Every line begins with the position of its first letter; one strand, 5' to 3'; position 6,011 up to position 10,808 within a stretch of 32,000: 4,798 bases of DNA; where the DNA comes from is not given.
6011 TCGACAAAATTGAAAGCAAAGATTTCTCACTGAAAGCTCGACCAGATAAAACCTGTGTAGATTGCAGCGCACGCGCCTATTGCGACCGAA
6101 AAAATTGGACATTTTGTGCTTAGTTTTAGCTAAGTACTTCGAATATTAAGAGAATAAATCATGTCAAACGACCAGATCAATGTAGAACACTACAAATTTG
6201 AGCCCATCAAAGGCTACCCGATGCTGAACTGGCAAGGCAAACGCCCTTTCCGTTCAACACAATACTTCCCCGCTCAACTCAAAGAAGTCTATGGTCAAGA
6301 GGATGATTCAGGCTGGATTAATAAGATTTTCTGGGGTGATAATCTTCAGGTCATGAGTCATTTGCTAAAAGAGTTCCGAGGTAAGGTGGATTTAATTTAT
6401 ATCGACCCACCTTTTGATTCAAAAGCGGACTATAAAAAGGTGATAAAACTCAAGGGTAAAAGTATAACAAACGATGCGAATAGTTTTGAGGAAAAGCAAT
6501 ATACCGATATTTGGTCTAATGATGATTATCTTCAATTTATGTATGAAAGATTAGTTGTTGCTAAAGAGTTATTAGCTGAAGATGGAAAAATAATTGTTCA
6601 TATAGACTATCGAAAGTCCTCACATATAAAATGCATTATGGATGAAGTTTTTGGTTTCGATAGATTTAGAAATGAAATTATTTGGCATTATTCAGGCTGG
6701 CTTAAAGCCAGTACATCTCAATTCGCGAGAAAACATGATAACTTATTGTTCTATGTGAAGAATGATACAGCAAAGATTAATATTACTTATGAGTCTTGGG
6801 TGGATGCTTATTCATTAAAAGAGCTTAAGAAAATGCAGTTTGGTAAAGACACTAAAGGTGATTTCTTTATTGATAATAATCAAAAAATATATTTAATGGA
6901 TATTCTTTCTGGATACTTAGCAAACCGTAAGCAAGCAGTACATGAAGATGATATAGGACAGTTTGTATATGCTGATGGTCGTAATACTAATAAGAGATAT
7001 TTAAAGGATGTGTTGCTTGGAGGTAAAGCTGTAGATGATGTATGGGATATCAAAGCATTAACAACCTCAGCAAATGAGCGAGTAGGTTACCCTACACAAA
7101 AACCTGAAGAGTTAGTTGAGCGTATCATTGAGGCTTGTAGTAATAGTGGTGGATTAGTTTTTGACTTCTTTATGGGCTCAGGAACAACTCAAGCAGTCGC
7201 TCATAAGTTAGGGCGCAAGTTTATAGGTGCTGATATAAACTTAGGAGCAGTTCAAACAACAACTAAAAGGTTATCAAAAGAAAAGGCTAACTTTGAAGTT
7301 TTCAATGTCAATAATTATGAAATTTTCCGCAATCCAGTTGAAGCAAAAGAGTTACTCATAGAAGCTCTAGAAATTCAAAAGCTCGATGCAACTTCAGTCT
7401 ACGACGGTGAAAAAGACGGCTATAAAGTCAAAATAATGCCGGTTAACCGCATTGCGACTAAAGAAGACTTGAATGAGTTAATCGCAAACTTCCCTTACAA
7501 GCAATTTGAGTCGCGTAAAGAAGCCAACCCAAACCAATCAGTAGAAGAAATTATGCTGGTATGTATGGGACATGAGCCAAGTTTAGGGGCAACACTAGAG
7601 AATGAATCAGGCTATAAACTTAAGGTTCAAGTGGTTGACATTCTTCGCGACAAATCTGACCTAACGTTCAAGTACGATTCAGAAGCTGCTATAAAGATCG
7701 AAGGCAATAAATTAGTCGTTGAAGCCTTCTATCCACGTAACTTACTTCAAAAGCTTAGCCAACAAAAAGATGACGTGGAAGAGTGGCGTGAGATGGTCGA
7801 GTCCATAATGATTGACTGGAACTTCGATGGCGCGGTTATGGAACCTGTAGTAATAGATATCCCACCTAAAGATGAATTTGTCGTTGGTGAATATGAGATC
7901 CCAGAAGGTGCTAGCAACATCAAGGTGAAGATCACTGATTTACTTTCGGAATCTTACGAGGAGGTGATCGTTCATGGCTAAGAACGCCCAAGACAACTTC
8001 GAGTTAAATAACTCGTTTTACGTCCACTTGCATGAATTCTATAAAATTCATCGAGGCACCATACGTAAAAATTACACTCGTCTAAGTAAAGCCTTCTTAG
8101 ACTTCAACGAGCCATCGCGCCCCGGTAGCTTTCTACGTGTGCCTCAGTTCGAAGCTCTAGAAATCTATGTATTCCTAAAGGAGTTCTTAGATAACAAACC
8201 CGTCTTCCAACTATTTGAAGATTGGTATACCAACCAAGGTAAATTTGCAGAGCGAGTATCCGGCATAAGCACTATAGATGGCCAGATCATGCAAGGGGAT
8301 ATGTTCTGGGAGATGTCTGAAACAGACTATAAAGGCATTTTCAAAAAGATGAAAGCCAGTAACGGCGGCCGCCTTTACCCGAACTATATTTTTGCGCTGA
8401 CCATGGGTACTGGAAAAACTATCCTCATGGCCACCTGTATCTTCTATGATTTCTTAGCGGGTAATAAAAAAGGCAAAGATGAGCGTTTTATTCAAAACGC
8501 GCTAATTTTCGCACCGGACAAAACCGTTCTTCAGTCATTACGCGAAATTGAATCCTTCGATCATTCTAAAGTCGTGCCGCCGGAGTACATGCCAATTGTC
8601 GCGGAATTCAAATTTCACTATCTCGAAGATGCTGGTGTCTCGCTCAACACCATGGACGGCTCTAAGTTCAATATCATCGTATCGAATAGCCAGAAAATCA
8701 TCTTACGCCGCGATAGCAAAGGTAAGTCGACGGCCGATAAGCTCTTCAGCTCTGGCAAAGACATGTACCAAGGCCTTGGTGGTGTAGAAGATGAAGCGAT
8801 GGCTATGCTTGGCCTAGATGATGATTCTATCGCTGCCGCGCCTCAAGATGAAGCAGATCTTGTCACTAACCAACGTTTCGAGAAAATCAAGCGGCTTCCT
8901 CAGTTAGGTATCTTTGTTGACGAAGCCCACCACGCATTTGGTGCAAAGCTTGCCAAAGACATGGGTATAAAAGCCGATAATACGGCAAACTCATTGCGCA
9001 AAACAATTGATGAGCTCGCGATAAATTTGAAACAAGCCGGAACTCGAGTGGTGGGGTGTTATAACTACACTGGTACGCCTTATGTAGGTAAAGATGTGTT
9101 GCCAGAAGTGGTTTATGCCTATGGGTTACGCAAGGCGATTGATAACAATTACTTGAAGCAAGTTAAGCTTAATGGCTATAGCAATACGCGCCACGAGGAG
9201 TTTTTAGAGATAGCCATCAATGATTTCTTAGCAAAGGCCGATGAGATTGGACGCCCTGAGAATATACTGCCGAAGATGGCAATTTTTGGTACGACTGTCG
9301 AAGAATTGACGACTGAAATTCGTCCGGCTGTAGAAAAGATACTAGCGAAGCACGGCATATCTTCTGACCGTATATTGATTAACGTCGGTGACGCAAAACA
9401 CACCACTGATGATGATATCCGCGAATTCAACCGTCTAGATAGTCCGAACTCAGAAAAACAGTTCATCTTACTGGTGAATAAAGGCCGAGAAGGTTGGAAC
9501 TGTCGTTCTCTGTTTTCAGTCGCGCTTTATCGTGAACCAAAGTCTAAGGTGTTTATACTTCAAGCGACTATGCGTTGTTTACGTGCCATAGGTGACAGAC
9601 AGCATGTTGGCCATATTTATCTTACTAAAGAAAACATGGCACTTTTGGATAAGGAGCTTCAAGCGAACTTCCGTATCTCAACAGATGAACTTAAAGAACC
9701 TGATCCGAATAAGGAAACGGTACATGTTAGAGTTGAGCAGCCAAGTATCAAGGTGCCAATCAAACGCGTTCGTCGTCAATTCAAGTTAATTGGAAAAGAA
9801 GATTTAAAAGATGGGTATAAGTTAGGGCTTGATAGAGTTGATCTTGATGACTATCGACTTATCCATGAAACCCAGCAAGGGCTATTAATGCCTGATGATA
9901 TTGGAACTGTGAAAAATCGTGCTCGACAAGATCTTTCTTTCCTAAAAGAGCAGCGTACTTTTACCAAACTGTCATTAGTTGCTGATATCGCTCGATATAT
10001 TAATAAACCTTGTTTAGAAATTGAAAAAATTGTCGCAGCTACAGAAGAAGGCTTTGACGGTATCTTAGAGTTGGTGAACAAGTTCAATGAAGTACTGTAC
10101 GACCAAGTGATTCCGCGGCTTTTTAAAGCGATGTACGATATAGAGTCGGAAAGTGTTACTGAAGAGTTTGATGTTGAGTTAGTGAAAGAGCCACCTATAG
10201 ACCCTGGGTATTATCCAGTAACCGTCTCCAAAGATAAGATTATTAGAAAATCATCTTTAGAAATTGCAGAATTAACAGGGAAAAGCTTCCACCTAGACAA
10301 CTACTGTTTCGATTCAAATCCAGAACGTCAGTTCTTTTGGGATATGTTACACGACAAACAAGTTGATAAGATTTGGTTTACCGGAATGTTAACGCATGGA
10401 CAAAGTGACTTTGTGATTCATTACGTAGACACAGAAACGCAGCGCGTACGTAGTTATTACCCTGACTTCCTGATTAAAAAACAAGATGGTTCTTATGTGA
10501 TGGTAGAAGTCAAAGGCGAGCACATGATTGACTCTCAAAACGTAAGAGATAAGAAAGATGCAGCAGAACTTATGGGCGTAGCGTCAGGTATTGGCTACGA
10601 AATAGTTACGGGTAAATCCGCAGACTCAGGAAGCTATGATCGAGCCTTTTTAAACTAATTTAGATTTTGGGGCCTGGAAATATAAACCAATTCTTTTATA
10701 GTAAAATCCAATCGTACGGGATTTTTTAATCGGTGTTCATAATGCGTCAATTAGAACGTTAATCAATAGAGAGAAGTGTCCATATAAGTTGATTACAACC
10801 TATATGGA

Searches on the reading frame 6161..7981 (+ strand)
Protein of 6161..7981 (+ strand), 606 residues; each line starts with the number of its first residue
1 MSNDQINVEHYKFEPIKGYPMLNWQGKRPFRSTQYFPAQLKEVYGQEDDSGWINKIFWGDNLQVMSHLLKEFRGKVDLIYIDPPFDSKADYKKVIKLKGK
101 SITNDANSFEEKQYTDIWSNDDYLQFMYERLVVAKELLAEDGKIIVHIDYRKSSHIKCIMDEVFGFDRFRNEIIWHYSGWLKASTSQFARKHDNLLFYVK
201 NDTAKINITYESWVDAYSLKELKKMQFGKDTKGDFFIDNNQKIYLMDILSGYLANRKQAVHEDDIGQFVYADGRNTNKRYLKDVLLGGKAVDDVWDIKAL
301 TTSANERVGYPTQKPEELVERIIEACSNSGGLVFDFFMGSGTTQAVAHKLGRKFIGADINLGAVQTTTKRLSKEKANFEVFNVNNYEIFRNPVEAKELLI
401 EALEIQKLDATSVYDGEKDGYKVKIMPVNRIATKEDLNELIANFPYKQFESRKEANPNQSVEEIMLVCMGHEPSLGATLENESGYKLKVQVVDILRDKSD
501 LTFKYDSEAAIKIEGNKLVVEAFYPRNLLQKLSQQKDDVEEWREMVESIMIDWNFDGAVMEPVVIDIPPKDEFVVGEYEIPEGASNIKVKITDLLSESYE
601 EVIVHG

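Call 58: search_protein_families(library=padloc, proteins=[window:6161-7981:+], max_evalue=0.001)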
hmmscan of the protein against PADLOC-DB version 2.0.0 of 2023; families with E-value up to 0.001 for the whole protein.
window:6161-7981:+ (606 aa): 62 families (the best 25 are shown)
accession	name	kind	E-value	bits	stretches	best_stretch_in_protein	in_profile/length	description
PDLC03354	MTase_II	-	3.8e-58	195.5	2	53-236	60-238/425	Type II methyltransferase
PDLC03300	MTase_II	-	7.2e-54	180.9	2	288-379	193-283/302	Type II methyltransferase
PDLC03633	MTase_III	-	5.5e-53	178.6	2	52-210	76-238/616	Type III methyltransferase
PDLC03339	MTase_II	-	1.9e-51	173.1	2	53-244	3-181/399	Type II methyltransferase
PDLC03635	MTase_III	-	1.2e-47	161.1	2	53-232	218-379/708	Type III methyltransferase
PDLC03644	MTase_III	-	2.9e-43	146.5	2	20-239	2-223/542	Type III methyltransferase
PDLC03636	MTase_III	-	1.6e-40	137.5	2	52-213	45-187/575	Type III methyltransferase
PDLC03371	MTase_II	-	1.9e-40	137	1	51-378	8-259/260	Type II methyltransferase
PDLC03638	MTase_III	-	1e-38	131.3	1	39-359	368-665/816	Type III methyltransferase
PDLC03634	MTase_III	-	1.7e-38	131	1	21-344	59-423/621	Type III methyltransferase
PDLC03299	MTase_II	-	5.5e-32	109.4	2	288-374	174-260/296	Type II methyltransferase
PDLC03641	MTase_III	-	4e-30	103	1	54-351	105-432/657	Type III methyltransferase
PDLC03320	MTase_II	-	1.2e-24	85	1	288-375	191-278/289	Type II methyltransferase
PDLC03216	MTase_II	-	1.4e-24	84.8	2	310-407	194-291/364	Type II methyltransferase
PDLC03353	MTase_II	-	2.5e-24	84.2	1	289-378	170-257/260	Type II methyltransferase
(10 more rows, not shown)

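Call 59: search_protein_families(library=pfam, proteins=[window:6161-7981:+], max_evalue=0.001)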
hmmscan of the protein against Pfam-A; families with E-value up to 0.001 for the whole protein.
window:6161-7981:+ (606 aa): 1 family
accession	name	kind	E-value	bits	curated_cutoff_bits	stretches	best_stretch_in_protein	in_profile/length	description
PF01555.25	N6_N4_Mtase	-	9.5e-48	163.5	26.7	1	76-367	1-219/221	DNA methylase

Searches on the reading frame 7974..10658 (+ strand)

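Call 58: search_protein_families(library=padloc, proteins=[window:7974-10658:+], max_evalue=0.001)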
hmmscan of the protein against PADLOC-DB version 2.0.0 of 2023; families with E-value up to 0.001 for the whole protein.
window:7974-10658:+ (894 aa): 1 family
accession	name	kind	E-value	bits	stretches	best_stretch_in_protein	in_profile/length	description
PDLC03648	REase_III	-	0.00041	16.6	0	297-541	120-358/871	Type III restriction enzyme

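Call 59: search_protein_families(library=pfam, proteins=[window:7974-10658:+], max_evalue=0.001)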
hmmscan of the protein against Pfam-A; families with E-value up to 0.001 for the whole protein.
window:7974-10658:+ (894 aa): 3 families
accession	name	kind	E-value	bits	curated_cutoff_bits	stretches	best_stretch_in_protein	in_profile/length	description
PF08722.17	Tn7_TnsA-like_N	-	1.1e-05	26.4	26.5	1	810-879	10-84/85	TnsA-like endonuclease N terminal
PF04851.21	ResIII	-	5.1e-05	23.7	22.5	1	137-324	25-140/164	Type III restriction enzyme, res subunit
PF06356.17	DUF1064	-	0.00035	21.4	24.7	0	770-860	7-95/117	Protein of unknown function (DUF1064)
